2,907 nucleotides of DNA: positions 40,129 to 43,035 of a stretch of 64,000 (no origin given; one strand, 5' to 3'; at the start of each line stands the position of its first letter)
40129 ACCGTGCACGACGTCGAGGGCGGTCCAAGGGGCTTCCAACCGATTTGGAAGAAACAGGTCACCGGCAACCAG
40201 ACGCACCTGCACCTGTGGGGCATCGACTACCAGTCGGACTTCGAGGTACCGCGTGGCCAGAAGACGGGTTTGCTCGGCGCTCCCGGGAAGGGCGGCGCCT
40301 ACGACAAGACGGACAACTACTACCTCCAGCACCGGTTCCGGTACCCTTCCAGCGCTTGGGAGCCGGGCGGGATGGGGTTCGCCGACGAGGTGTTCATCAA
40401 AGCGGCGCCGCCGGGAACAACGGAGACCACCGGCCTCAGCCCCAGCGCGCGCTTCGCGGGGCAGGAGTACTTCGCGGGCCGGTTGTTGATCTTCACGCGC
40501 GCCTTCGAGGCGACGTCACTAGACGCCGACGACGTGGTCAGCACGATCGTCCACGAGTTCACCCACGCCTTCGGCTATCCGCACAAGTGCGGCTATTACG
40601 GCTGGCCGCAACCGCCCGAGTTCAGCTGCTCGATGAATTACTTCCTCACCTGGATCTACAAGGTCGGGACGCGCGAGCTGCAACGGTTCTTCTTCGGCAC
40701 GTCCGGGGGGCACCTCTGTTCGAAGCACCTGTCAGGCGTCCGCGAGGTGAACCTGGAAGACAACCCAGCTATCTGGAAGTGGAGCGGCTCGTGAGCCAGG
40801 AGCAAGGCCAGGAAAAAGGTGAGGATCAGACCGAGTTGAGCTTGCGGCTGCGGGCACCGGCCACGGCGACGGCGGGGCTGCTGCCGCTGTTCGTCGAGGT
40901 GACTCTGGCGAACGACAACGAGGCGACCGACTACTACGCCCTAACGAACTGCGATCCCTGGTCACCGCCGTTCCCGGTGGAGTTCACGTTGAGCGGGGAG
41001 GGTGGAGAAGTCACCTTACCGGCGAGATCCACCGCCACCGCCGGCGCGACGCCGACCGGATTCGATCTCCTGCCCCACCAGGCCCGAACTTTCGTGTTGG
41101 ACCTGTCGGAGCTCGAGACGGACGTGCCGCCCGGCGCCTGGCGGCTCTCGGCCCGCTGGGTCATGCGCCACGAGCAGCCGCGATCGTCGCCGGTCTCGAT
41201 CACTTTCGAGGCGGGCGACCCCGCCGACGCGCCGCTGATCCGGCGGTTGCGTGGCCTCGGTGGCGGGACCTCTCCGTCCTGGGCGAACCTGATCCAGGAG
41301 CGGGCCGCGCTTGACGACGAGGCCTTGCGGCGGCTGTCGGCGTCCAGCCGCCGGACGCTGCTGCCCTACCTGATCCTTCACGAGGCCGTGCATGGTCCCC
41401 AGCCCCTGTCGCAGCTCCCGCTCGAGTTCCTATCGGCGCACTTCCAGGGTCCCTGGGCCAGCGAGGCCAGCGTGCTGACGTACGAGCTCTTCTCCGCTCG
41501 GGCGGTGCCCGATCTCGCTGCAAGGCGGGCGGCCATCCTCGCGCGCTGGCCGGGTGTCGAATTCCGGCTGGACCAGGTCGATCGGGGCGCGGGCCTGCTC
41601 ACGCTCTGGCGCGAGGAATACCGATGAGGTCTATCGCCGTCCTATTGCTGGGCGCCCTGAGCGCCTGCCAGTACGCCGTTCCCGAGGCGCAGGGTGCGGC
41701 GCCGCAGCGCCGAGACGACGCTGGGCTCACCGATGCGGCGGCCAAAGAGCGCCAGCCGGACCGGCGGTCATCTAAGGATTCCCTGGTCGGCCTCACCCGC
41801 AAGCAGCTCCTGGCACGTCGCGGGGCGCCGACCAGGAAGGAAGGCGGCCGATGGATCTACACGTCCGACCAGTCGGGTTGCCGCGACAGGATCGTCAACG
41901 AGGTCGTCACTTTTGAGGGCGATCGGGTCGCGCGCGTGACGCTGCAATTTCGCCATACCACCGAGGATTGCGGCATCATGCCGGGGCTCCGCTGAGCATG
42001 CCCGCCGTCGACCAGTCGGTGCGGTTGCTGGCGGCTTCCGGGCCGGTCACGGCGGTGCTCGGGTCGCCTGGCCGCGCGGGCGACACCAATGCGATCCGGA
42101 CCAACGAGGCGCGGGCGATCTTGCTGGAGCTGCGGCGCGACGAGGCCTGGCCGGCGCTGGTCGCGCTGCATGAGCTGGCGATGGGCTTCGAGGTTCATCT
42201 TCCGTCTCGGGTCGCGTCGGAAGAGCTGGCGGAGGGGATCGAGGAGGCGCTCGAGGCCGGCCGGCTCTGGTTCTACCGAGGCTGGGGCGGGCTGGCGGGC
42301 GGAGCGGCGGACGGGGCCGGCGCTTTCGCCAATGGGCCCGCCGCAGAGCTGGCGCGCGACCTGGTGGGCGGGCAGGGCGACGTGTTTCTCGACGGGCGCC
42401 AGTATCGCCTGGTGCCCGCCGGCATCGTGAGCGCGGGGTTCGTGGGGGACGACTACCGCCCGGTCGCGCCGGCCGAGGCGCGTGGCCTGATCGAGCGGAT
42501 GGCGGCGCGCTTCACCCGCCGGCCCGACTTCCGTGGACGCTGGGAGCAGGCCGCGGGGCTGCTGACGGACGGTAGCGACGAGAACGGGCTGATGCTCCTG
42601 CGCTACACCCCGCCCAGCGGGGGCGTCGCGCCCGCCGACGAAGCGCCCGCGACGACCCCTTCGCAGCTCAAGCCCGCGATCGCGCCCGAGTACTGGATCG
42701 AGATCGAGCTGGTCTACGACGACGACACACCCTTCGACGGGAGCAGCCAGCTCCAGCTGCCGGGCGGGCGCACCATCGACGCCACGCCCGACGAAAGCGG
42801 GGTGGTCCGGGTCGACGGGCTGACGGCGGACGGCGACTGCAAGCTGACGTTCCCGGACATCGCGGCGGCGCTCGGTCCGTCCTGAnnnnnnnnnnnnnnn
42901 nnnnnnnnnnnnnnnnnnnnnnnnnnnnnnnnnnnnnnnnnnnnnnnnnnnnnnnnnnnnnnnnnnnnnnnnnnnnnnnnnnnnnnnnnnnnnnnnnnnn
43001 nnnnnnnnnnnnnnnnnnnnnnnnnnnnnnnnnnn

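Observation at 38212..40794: Unusual architecture: OmpA_C-like + PG_binding-like + about 550 aa of unknown sequence + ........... / Met-turn, with no detectable signal peptide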

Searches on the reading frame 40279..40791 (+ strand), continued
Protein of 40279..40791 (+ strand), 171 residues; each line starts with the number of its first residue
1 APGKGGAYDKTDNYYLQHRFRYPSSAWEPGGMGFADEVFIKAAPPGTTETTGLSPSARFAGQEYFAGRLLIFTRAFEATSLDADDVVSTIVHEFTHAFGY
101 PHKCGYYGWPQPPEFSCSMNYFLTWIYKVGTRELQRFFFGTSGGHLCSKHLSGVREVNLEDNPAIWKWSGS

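Call 82: search_protein_families(library=pfam, proteins=[L030:5676-8420:+, L030:5047-5670:+, L030:11677-12642:+, L014:97-672:+, L014:4629-7568:+, L011:11973-14474:+, L011:7030-7653:+, L016:3285-3869:+, L017:3802-5253:+, L033:6630-7736:+], max_evalue=0.01)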
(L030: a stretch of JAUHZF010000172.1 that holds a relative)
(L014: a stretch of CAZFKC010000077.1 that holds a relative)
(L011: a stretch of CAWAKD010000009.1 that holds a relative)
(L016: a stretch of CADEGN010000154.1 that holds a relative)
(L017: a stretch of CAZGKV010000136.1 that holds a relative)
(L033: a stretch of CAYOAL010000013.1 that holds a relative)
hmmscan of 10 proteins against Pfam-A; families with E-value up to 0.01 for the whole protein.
L030:5676-8420:+ (914 aa): 4 families
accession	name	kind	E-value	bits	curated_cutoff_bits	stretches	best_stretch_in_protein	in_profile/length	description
PF05954.17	Phage_GPD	-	4.3e-55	187.5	30.1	2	29-179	1-148/305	Phage tail baseplate hub (GPD)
PF22178.3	Gp5_trimer_C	-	5.4e-28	97.8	30.9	2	585-691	1-107/112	Bacteriophage T4 gp5 C-terminal trimerisation domain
PF04717.18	Phage_base_V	-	2.1e-15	57.3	23.8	1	494-568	6-75/75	Type VI secretion system/phage-baseplate injector OB domain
PF20093.5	DUF6484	-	0.0085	17.2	27.6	1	546-566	40-60/61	Domain of unknown function (DUF6484)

L030:5047-5670:+ (207 aa): 0 families

L030:11677-12642:+ (321 aa): 4 families
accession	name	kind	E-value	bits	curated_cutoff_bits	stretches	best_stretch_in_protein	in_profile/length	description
PF01436.27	NHL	-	6.6e-09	35.8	20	1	179-203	1-25/28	NHL repeat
PF24684.1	Vgb_lyase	-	2.1e-05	23.9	50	1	92-290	21-207/290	Virginiamycin B lyase family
PF20067.5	SSL_N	-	0.002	18.4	18.9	0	134-147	25-38/46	Strictosidine synthase-like, N-terminal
PF25021.1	TEN_NHL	-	0.0042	16.5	27.1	0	179-203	329-353/357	Teneurin NHL domain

L014:97-672:+ (191 aa): 0 families

L014:4629-7568:+ (979 aa): 5 families
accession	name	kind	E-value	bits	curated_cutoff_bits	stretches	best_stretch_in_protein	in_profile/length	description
PF00069.31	Pkinase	-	3.5e-26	92.6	31.7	1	55-288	1-201/263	Protein kinase domain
PF13424.12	TPR_12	-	5.2e-16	59.1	30.1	2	684-741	3-61/77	Tetratricopeptide repeat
PF07714.23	PK_Tyr_Ser-Thr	-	3.8e-15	56.4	23.1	1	59-218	5-160/258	Protein tyrosine and serine/threonine kinase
PF13374.12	TPR_10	-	7.6e-06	26.2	27.5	1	684-721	3-40/42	Tetratricopeptide repeat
PF00515.34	TPR_1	-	0.0025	18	27.8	0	688-712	6-30/34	Tetratricopeptide repeat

L011:11973-14474:+ (833 aa): 4 families
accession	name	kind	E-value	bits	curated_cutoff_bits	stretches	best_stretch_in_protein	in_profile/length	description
PF13620.12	CarboxypepD_reg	-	1.1e-05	26.2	32.3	0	292-343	3-58/82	Carboxypeptidase regulatory-like domain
PF00691.25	OmpA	-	5e-05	24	27.2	1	443-496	11-66/98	OmpA family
PF01471.23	PG_binding_1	-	0.00028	21.5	23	1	754-779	24-49/57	Putative peptidoglycan binding domain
PF02369.22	Big_1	-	0.0025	18.3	34.9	0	287-335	17-70/93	Bacterial Ig-like domain (group 1)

L011:7030-7653:+ (207 aa): 2 families
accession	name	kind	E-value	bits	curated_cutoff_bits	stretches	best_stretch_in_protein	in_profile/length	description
PF00457.24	Glyco_hydro_11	-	5.1e-66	222.2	27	1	30-202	3-177/178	Glycosyl hydrolases family 11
PF03782.22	AMOP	-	0.0086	16.7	25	0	12-35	60-83/143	AMOP domain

L016:3285-3869:+ (194 aa): 0 families

L017:3802-5253:+ (483 aa): 7 families
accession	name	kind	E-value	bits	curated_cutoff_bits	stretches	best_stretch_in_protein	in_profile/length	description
PF17164.10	DUF5122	-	2.3e-39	133.8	27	5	96-128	4-36/36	Domain of unknown function (DUF5122) beta-propeller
PF06739.17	SBBP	-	2.5e-18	66.1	20.5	1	141-171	7-38/38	Beta-propeller repeat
PF02381.23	MraZ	-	2.6e-10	40.5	23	0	149-163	5-19/72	MraZ protein, putative antitoxin-like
PF01436.27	NHL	-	3.1e-07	30.5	20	0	389-404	3-18/28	NHL repeat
PF13540.12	RCC1_2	-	8e-07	29.1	22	0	151-169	11-29/30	Regulator of chromosome condensation (RCC1) repeat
PF07494.17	Reg_prop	-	1.3e-05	25.3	20.4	0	148-164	6-22/24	Two component regulator propeller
PF24253.1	DUF7454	-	0.0019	18.5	27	0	97-122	13-37/59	Domain of unknown function (DUF7454)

L033:6630-7736:+ (368 aa): 3 families
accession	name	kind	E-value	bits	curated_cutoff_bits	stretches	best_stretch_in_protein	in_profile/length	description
PF01180.27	DHO_dh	-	5.3e-43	147.7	27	1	6-307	2-291/291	Dihydroorotate dehydrogenase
PF01207.24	Dus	-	0.0017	18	20.4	1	121-180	69-129/311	Dihydrouridine synthase (Dus)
PF01645.23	Glu_synthase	-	0.0091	15.6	20.4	0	255-290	274-309/369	Conserved region in glutamate synthase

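Call 83: search_protein_families(library=pfam, proteins=[L030:7-1179:+, L030:1294-2280:+, L030:2382-3881:+, L030:4287-4655:+, L030:12745-13434:-, L030:13664-14485:+, L030:14524-15225:+, L030:15233-15607:+, L030:15611-16036:+, L030:16109-16642:+], max_evalue=0.001)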
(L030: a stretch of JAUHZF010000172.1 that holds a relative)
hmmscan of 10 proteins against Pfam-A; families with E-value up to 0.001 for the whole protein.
L030:7-1179:+ (390 aa): 0 families

L030:1294-2280:+ (328 aa): 2 families
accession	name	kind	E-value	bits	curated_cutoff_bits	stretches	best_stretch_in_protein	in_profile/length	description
PF00196.25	GerE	-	1e-11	44.7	23.5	1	271-323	2-54/57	Bacterial regulatory proteins, luxR family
PF08281.18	Sigma70_r4_2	-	0.00084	19.4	25.7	0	285-309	25-49/54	Sigma-70, region 4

L030:2382-3881:+ (499 aa): 1 family
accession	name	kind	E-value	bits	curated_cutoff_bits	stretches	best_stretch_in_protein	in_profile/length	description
PF00144.29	Beta-lactamase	-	5.4e-63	213.6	27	1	54-376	2-311/329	Beta-lactamase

L030:4287-4655:+ (122 aa): 0 families

L030:12745-13434:- (229 aa): 2 families
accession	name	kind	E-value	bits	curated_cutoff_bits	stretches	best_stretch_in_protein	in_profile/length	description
PF00486.34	Trans_reg_C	-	1.3e-23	83.3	26.2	1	146-219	1-77/77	Transcriptional regulatory protein, C terminal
PF00072.30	Response_reg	-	8.7e-23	81.1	30.2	1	2-110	4-110/111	Response regulator receiver domain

L030:13664-14485:+ (273 aa): 1 family
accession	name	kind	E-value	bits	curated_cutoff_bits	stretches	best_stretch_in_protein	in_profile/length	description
PF03544.19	TonB_C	-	0.00065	20.5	24.6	0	202-253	12-65/79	Gram-negative bacterial TonB protein C-terminal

L030:14524-15225:+ (233 aa): 1 family
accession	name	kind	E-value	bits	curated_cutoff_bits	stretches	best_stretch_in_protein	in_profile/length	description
PF01618.21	MotA_ExbB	-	3.3e-29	101.7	22.9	1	102-204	23-124/127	MotA/TolQ/ExbB proton channel family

L030:15233-15607:+ (124 aa): 1 family
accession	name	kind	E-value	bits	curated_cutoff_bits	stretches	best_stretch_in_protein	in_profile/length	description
PF02472.21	ExbD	-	4.9e-23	82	25.4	1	1-116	8-125/128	Biopolymer transport protein ExbD/TolR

L030:15611-16036:+ (141 aa): 1 family
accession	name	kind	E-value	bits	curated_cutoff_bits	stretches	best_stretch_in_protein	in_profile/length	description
PF02472.21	ExbD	-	1.4e-22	80.6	25.4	1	14-139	5-127/128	Biopolymer transport protein ExbD/TolR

L030:16109-16642:+ (178 aa): 2 families
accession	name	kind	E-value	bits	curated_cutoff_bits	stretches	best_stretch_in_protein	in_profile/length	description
PF13620.12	CarboxypepD_reg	-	3e-11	43.9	32.3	1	64-136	1-78/82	Carboxypeptidase regulatory-like domain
PF13715.12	CarbopepD_reg_2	-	2.5e-06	27.9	32.2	1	67-112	3-50/88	CarboxypepD_reg-like domain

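Call 86: find_related_loci(query=A10, collection=metagenome_contigs, flank=10000)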
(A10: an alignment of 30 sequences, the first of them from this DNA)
Query A10 (150 aa) in metagenome_contigs; peptide patterns used: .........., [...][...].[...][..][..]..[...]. (x = any residue, [..] = any of these).
133 stretches matched a pattern; 60 encode a relative of the query (tblastn E <= 1e-3); 60 distinct loci.
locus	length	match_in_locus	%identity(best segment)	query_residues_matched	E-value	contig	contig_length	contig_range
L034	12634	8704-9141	85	3-148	1e-87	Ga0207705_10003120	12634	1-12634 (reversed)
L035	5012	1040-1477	84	3-148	2e-86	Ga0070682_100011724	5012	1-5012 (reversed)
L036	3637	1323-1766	82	2-149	1e-86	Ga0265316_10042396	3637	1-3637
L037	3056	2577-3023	82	2-150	1e-86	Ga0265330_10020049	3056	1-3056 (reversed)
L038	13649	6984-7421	84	3-148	8e-85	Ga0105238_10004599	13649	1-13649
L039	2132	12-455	80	2-149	2e-84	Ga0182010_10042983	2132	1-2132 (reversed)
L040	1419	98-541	75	2-149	1e-82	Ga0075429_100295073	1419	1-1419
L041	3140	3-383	84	23-149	5e-76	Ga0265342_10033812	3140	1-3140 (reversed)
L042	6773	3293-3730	63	3-148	1e-65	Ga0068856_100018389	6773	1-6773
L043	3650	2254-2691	62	3-148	4e-65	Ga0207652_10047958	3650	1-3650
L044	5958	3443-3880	62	3-148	4e-64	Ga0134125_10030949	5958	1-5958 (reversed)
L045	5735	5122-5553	54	2-147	5e-53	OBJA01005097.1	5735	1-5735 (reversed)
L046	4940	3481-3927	51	2-147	1e-48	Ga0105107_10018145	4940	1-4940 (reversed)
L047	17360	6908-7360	49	2-148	3e-48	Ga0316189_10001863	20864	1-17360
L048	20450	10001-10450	51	2-147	2e-47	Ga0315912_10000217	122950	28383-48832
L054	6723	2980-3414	40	1-146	1e-32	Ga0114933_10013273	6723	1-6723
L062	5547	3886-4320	39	4-141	8e-28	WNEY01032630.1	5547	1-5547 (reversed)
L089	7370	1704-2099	33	28-144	8e-15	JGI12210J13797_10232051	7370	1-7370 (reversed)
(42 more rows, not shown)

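Call 90: search_protein_families(library=pfam, proteins=[L062:245-1591:+, L013:4612-6816:+, L089:5402-7369:-, L031:13574-16033:+, L044:4707-5570:+, L054:96-839:+, L030:7776-8417:+], max_evalue=0.01)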
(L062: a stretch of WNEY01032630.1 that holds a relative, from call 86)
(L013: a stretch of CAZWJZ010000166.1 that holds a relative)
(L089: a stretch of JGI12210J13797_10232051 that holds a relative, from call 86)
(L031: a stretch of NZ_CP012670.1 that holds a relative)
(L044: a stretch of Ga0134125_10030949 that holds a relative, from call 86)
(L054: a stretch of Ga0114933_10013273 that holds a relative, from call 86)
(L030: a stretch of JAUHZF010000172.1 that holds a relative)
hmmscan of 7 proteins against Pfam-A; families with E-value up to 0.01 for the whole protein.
L062:245-1591:+ (449 aa): 2 families
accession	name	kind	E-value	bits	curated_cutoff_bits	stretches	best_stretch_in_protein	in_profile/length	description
PF24032.1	YQBQ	-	0.0088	15.9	27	0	282-349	223-290/294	YQBQ-like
PF05954.17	Phage_GPD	-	0.0099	15.5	30.1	0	143-341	64-301/305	Phage tail baseplate hub (GPD)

L013:4612-6816:+ (735 aa): 4 families
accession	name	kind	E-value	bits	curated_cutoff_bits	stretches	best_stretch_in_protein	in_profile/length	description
PF08291.16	Peptidase_M15_3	-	2.1e-10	41.2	23.2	1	602-705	11-108/108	Peptidase M15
PF05951.18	Peptidase_M15_2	-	4.1e-07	30.3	27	1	611-706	49-147/153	Bacterial protein of unknown function (DUF882)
PF17802.7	SpaA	-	7.5e-06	26.5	23.1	0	446-495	3-56/91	Prealbumin-like fold domain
PF13620.12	CarboxypepD_reg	-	7e-05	23.5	32.3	0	275-327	2-55/82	Carboxypeptidase regulatory-like domain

L089:5402-7369:- (656 aa): 5 families
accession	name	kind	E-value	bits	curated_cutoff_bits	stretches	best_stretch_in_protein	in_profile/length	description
PF22178.3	Gp5_trimer_C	-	7.1e-26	91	30.9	1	326-435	1-110/112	Bacteriophage T4 gp5 C-terminal trimerisation domain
PF05954.17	Phage_GPD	-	1.9e-17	63.8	30.1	1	7-189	170-302/305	Phage tail baseplate hub (GPD)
PF04717.18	Phage_base_V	-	1.9e-16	60.6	23.8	1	241-309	10-75/75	Type VI secretion system/phage-baseplate injector OB domain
PF20093.5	DUF6484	-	0.00012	23.1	27.6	1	286-308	39-61/61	Domain of unknown function (DUF6484)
PF10106.14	DUF2345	-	0.0019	18.5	30.7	0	487-524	96-136/151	Uncharacterized protein conserved in bacteria (DUF2345)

L031:13574-16033:+ (820 aa): 3 families
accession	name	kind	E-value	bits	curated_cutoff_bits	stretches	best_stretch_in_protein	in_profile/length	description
PF05954.17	Phage_GPD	-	8.8e-78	262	30.1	1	44-345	1-303/305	Phage tail baseplate hub (GPD)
PF04717.18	Phage_base_V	-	8e-09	36.2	23.8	1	410-473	12-73/75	Type VI secretion system/phage-baseplate injector OB domain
PF20093.5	DUF6484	-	0.0011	20.1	27.6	1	453-473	40-60/61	Domain of unknown function (DUF6484)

L044:4707-5570:+ (288 aa): 0 families

L054:96-839:+ (248 aa): 0 families

L030:7776-8417:+ (214 aa): 1 family
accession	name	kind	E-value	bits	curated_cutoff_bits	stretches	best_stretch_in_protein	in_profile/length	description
PF10106.14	DUF2345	-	0.0042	17.4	30.7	0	53-82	107-136/151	Uncharacterized protein conserved in bacteria (DUF2345)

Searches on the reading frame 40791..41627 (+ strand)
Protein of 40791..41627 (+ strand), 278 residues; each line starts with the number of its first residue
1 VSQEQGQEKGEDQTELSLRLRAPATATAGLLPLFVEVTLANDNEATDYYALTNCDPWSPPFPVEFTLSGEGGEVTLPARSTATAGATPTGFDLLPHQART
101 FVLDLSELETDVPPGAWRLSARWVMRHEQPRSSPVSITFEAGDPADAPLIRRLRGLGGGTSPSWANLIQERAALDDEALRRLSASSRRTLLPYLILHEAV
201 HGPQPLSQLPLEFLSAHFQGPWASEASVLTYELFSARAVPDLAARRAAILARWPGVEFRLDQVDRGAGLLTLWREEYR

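Call 3: search_protein_families(library=pfam, proteins=[window:40791-41627:+], max_evalue=1)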
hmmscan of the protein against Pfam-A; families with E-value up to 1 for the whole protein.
window:40791-41627:+ (278 aa): 1 family
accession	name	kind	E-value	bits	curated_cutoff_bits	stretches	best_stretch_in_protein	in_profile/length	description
PF20093.5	DUF6484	-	0.15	13.2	27.6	0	128-145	36-53/61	Domain of unknown function (DUF6484)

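Call 5: search_protein_families(library=ncbifam, proteins=[window:40791-41627:+], max_evalue=1)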
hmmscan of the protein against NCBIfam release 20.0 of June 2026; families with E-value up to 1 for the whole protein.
window:40791-41627:+ (278 aa): 0 families

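Call 59: search_protein_families(library=padloc, proteins=[window:40791-41627:+], max_evalue=0.01)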
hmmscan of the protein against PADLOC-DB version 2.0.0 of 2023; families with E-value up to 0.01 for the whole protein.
window:40791-41627:+ (278 aa): 0 families

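Call 67: search_solved_structures(query=A8, max_evalue=10, show_alignments=2)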
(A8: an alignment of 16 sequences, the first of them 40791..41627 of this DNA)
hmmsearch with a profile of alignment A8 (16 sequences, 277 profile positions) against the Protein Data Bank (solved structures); distinct sequences matched with E-value up to 10: 0.

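Call 68: search_protein_families(library=pfam, alignment_id=A8, max_evalue=1)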
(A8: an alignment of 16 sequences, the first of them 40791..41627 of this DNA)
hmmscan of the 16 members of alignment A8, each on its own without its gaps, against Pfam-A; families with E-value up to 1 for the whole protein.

A. member 1, window:40791-41627:+ (278 aa): 1 family
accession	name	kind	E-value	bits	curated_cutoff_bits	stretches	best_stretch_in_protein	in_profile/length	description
PF20093.5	DUF6484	-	0.15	13.2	27.6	0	128-145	36-53/61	Domain of unknown function (DUF6484)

B. families by the number of members that match (of 16 scanned): 4 families
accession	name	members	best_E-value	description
PF05157.20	MshEN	1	0.0068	MshEN domain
PF23076.1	PH_FT_C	1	0.11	PH domain found in tandem in fungal proteins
PF20093.5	DUF6484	1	0.15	Domain of unknown function (DUF6484)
PF00927.28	Transglut_C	1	0.28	Transglutaminase family, C-terminal ig like domain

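Call 74: find_homologous_proteins(query=A8, max_evalue=0.001)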
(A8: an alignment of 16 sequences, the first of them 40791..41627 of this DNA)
Query A8 (16 sequences) (278 aa, profile of the alignment): 33 proteins with E <= 0.001 among 8000 candidates.
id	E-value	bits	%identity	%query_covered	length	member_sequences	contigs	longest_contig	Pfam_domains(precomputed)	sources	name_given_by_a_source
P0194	6.1e-107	375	55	95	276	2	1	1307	-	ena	-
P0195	3.3e-106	372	55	95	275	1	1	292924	-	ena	-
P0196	1.2e-102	361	54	96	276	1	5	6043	-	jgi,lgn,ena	jgi:hypothetical protein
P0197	1.7e-98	347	55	96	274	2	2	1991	-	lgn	-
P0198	2.0e-98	347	56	96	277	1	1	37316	-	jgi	jgi:hypothetical protein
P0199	4.4e-98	346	54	96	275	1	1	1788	-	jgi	jgi:hypothetical protein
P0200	2.2e-97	344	46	96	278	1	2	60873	-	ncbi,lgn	-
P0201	4.3e-97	343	57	96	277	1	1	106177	-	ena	-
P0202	3.8e-96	339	100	100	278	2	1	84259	-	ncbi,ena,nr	ncbi:MAG TPA: hypothetical protein VMT03_14045 [Polyangia bacterium]|nr:hypothetical protein [Polyan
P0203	4.3e-96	339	55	96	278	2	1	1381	-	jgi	jgi:hypothetical protein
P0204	4.3e-96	339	53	96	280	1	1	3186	-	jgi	jgi:hypothetical protein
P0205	4.7e-94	333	58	89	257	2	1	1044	-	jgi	jgi:hypothetical protein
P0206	1.6e-93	331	54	96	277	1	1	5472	-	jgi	jgi:hypothetical protein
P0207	4.6e-92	326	59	95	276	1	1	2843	-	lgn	-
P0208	2.9e-91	323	63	96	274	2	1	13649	-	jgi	-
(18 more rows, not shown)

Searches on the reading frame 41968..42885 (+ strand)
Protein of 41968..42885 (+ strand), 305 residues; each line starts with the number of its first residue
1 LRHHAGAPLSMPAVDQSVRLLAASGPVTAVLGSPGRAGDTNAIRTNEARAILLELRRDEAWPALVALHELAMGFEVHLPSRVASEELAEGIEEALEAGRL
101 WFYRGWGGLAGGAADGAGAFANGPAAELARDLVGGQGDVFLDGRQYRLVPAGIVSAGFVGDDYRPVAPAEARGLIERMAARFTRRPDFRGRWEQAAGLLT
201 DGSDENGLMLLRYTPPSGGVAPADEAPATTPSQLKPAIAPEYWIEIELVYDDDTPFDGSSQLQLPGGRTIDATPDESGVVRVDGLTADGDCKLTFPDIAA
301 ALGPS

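Call 3: search_protein_families(library=pfam, proteins=[window:41968-42885:+], max_evalue=1)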
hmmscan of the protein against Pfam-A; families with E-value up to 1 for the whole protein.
window:41968-42885:+ (305 aa): 0 families

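Call 5: search_protein_families(library=ncbifam, proteins=[window:41968-42885:+], max_evalue=1)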
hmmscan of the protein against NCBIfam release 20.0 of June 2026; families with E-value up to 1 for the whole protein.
window:41968-42885:+ (305 aa): 0 families

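Call 22: search_protein_families(library=pfam, proteins=[window:41998-42885:+], max_evalue=0.1)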
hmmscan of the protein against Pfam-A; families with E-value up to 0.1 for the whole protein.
window:41998-42885:+ (295 aa): 0 families

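Call 59: search_protein_families(library=padloc, proteins=[window:41998-42885:+], max_evalue=0.01)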
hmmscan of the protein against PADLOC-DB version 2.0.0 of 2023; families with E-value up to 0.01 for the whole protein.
window:41998-42885:+ (295 aa): 0 families
